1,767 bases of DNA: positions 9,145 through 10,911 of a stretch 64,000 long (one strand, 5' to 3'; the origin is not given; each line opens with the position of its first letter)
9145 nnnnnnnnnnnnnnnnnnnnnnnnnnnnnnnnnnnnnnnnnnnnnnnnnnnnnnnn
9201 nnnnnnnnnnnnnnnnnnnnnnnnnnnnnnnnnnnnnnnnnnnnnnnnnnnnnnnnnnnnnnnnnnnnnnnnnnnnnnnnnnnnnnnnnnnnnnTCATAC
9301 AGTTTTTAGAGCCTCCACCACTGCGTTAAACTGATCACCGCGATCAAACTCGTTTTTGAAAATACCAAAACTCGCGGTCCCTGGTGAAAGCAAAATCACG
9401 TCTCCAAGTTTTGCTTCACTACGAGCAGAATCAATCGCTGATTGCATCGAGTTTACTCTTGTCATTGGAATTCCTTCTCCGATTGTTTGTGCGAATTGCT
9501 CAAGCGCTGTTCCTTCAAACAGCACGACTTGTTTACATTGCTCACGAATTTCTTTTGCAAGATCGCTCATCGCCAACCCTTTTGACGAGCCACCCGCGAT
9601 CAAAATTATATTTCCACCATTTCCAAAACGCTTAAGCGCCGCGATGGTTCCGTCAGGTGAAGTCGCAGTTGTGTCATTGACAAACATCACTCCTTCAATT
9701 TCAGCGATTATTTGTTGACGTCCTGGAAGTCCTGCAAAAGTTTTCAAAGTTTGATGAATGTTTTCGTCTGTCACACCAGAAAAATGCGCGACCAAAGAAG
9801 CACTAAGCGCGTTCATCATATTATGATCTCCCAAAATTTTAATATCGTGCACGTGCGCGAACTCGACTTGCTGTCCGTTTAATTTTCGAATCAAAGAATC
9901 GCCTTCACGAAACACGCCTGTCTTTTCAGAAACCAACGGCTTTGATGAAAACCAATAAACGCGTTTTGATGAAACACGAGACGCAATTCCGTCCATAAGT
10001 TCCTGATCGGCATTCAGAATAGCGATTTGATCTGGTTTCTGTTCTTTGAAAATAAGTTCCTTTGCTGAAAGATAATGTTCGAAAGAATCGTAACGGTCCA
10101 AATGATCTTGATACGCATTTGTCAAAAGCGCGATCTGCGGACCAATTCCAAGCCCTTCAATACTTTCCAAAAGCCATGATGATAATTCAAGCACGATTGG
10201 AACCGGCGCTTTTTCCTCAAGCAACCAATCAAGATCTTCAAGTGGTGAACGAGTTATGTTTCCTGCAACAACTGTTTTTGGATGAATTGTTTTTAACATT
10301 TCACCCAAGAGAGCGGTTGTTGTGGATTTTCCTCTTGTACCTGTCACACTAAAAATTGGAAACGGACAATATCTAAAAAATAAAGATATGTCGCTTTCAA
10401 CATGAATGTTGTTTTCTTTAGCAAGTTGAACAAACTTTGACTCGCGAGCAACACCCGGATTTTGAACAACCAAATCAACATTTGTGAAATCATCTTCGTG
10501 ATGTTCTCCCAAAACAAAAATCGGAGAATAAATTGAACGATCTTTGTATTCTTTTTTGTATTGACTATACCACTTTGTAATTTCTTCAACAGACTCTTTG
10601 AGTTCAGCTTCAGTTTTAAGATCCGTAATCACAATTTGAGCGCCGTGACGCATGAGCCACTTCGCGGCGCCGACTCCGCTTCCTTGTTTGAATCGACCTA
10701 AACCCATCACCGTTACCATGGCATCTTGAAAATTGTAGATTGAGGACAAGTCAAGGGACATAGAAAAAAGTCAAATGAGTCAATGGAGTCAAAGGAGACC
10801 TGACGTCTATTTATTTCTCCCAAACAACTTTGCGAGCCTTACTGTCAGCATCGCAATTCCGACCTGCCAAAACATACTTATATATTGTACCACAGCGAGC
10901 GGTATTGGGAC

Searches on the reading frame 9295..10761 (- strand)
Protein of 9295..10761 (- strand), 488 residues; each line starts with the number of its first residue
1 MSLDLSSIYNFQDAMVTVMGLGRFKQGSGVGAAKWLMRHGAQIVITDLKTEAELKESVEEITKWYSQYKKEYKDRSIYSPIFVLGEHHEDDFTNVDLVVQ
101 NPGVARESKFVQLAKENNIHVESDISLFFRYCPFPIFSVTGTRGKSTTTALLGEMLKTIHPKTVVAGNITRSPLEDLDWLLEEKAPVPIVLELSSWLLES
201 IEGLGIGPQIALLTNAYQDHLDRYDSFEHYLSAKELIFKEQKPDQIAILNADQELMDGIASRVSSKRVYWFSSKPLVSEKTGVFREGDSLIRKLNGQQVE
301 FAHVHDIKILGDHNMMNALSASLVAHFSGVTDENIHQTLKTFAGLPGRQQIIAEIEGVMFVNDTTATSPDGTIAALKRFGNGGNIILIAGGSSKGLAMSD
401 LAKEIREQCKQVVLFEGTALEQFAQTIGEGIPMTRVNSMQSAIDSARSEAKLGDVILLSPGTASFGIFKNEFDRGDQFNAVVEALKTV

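Call 76: search_protein_families(library=pfam, proteins=[window:9295-10761:-], max_evalue=0.00001)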
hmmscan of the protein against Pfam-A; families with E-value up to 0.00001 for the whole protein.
window:9295-10761:- (488 aa): 3 families
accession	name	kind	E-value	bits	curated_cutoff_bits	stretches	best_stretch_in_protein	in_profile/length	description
PF08245.18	Mur_ligase_M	-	6.5e-27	95.2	24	1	139-325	1-200/200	Mur ligase middle domain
PF02875.26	Mur_ligase_C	-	7.6e-14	53.1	28.4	1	347-460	1-125/127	Mur ligase, glutamate ligase domain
PF21799.2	MurD-like_N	-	6.3e-07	30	27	1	16-121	3-86/88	Mur ligase MurD-like, N-terminal domain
